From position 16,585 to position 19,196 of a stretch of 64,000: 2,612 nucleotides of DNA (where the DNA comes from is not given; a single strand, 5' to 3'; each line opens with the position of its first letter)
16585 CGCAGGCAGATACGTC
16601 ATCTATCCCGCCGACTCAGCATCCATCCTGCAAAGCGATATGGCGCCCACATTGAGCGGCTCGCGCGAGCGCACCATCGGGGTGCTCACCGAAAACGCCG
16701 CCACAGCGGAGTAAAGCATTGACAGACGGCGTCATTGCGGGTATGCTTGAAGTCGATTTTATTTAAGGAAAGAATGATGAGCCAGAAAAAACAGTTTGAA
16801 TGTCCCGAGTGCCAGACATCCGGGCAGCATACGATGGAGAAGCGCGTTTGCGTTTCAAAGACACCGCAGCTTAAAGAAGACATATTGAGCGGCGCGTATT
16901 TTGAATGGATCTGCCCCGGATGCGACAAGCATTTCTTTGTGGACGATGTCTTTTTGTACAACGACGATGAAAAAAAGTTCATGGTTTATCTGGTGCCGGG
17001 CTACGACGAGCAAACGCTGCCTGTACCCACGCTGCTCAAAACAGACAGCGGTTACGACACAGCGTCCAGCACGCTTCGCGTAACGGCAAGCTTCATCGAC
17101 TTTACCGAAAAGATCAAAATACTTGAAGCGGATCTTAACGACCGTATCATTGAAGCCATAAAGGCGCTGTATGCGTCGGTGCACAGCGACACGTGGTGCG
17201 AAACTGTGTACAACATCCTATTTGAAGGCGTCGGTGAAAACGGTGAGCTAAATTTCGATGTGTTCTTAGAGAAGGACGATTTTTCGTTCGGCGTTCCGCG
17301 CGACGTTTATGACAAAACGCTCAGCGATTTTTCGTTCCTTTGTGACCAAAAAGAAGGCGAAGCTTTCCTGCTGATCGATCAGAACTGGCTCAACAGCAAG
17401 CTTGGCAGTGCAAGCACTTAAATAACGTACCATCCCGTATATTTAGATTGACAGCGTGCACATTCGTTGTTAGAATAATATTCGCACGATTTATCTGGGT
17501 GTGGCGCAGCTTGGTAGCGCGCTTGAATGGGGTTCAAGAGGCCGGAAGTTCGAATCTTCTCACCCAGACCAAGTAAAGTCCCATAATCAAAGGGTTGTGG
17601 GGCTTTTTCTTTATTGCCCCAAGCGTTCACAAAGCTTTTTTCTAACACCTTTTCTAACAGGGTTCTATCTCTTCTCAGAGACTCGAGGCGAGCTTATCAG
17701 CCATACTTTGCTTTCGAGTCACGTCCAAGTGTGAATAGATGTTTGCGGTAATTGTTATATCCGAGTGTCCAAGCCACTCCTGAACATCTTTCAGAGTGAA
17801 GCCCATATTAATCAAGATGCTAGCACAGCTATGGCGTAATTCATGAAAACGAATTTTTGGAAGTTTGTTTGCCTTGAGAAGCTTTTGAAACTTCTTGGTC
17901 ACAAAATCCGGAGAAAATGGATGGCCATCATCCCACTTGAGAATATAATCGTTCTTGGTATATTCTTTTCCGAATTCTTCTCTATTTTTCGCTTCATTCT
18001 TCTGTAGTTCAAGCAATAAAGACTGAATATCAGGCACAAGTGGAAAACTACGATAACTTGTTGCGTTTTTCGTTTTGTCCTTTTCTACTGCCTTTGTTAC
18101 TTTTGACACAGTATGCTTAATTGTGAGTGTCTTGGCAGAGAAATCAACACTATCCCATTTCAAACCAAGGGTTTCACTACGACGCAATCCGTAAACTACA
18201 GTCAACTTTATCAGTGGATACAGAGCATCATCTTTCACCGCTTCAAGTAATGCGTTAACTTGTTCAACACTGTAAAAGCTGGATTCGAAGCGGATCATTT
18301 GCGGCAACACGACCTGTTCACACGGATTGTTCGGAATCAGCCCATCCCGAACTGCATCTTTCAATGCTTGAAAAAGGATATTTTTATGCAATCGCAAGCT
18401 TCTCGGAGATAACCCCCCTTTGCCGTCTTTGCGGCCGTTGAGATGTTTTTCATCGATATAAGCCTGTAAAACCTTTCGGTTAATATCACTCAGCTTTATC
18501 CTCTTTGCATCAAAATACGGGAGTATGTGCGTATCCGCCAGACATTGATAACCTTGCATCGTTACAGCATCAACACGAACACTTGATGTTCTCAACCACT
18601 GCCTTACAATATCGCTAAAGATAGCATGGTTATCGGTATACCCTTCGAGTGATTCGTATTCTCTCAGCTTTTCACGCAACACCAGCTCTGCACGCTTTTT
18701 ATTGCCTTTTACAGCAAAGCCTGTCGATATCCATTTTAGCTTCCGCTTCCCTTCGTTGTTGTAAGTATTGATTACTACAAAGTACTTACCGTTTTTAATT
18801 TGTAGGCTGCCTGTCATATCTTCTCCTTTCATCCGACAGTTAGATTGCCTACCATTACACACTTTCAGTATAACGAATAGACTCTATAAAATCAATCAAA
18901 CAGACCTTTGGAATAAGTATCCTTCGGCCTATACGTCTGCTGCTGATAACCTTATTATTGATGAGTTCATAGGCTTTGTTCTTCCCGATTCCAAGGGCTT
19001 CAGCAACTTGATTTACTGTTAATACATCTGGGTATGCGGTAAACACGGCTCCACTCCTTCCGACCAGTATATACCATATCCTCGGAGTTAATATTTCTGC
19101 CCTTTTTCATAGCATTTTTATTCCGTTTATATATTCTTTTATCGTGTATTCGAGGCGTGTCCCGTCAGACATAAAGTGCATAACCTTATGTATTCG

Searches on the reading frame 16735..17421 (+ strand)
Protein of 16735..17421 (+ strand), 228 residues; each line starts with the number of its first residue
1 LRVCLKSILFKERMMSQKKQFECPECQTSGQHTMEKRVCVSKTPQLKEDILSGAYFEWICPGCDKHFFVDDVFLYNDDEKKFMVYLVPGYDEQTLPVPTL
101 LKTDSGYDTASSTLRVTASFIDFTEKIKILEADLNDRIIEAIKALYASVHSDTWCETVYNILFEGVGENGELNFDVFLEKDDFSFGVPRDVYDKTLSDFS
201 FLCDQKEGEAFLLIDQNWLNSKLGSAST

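Call 38: search_protein_families(library=pfam, proteins=[window:16735-17421:+], max_evalue=0.001)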
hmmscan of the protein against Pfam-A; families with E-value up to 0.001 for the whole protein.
window:16735-17421:+ (228 aa): 1 family
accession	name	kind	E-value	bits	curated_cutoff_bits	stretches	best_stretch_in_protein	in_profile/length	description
PF14353.12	CpXC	-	8.4e-27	94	25.4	1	22-143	2-121/121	CpXC protein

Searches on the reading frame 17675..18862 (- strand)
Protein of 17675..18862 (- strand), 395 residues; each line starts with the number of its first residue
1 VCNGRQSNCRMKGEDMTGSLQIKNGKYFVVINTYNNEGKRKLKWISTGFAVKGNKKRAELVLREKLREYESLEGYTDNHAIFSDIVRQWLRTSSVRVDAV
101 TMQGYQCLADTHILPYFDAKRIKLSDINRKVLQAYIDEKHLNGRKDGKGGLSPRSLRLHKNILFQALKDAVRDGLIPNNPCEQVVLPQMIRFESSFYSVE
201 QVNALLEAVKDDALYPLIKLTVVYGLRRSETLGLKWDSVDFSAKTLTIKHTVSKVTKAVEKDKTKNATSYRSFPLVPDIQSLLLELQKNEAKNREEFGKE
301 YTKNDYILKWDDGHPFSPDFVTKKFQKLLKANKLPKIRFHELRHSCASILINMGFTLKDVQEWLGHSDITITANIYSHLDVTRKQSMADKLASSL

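Call 3: search_protein_families(library=pfam, proteins=[window:17675-18862:-], max_evalue=0.01)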
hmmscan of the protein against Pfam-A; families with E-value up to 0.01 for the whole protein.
window:17675-18862:- (395 aa): 3 families
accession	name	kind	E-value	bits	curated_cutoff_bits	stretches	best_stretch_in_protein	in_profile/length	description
PF00589.27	Phage_integrase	-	1.9e-27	96.6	27.1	1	200-381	6-170/172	Phage integrase family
PF14659.12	Phage_int_SAM_3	-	2.3e-08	34.6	22.6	1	82-139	2-57/58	Phage integrase, N-terminal SAM-like domain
PF13102.12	Phage_int_SAM_5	-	1.1e-05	26.1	22.3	1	84-182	4-96/98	Phage integrase SAM-like domain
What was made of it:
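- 17675..18862 (-): Tyrosine integrase. Pfam Phage_integrase 1.9e-27 plus SAM-like N-terminal domains (call 3).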

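Call 6: search_protein_families(library=ncbifam, proteins=[window:17675-18862:-], max_evalue=0.01)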
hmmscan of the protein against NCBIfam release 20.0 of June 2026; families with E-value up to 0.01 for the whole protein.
window:17675-18862:- (395 aa): 10 families
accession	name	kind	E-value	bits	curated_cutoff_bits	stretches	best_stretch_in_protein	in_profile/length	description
TIGR02224.1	recomb_XerC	equivalog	1.1e-21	77.5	335.15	1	124-387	41-285/295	tyrosine recombinase XerC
NF040815.2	recomb_XerA_Arch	equivalog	3e-20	72.9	220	2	297-384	171-259/263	site-specific tyrosine recombinase/integron integrase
TIGR02225.1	recomb_XerD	equivalog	4e-19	69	329.6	1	116-385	31-280/290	site-specific tyrosine recombinase XerD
NF001399.0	PRK00283.1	subfamily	1.3e-16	60.7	279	1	112-387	36-291/300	tyrosine recombinase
NF002331.0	PRK01287.1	subfamily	4.3e-12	45.7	371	1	115-386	59-319/365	site-specific tyrosine recombinase XerC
TIGR02249.1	integrase_gron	subfamily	1.4e-11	44.3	265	1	331-379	252-300/315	integron integrase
NF007370.0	PRK09870.1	subfamily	2.6e-08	33.7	221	1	201-373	17-174/200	tyrosine-type DNA invertase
NF011946.0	PRK15417.1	equivalog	1.1e-06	28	435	1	339-381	276-317/337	integron integrase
NF003462.0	PRK05084.1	equivalog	4.1e-06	25.8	267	1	218-391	201-356/360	tyrosine recombinase XerS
NF007371.0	PRK09871.1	subfamily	0.0002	20.9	222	0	335-373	131-169/198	tyrosine-type DNA invertase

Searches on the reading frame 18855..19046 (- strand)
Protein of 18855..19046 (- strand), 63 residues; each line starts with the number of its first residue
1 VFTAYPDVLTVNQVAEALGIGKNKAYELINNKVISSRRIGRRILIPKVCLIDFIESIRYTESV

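Call 3: search_protein_families(library=pfam, proteins=[window:18855-19046:-], max_evalue=0.01)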
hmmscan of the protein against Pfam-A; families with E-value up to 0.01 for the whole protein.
window:18855-19046:- (63 aa): 2 families
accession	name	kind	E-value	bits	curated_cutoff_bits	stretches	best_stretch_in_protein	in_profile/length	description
PF12728.13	HTH_17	-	5.9e-14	52.5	27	1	8-56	1-49/51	Helix-turn-helix domain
PF21531.3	Rv2175c_wHTH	-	0.00042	20.7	27.1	1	7-48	14-55/57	DNA-binding protein Rv2175c, wHTH domain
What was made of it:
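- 18855..19046 (-): Small HTH_17 protein, an excisionase-type recombination directionality factor. Pfam HTH_17 5.9e-14 (call 3).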
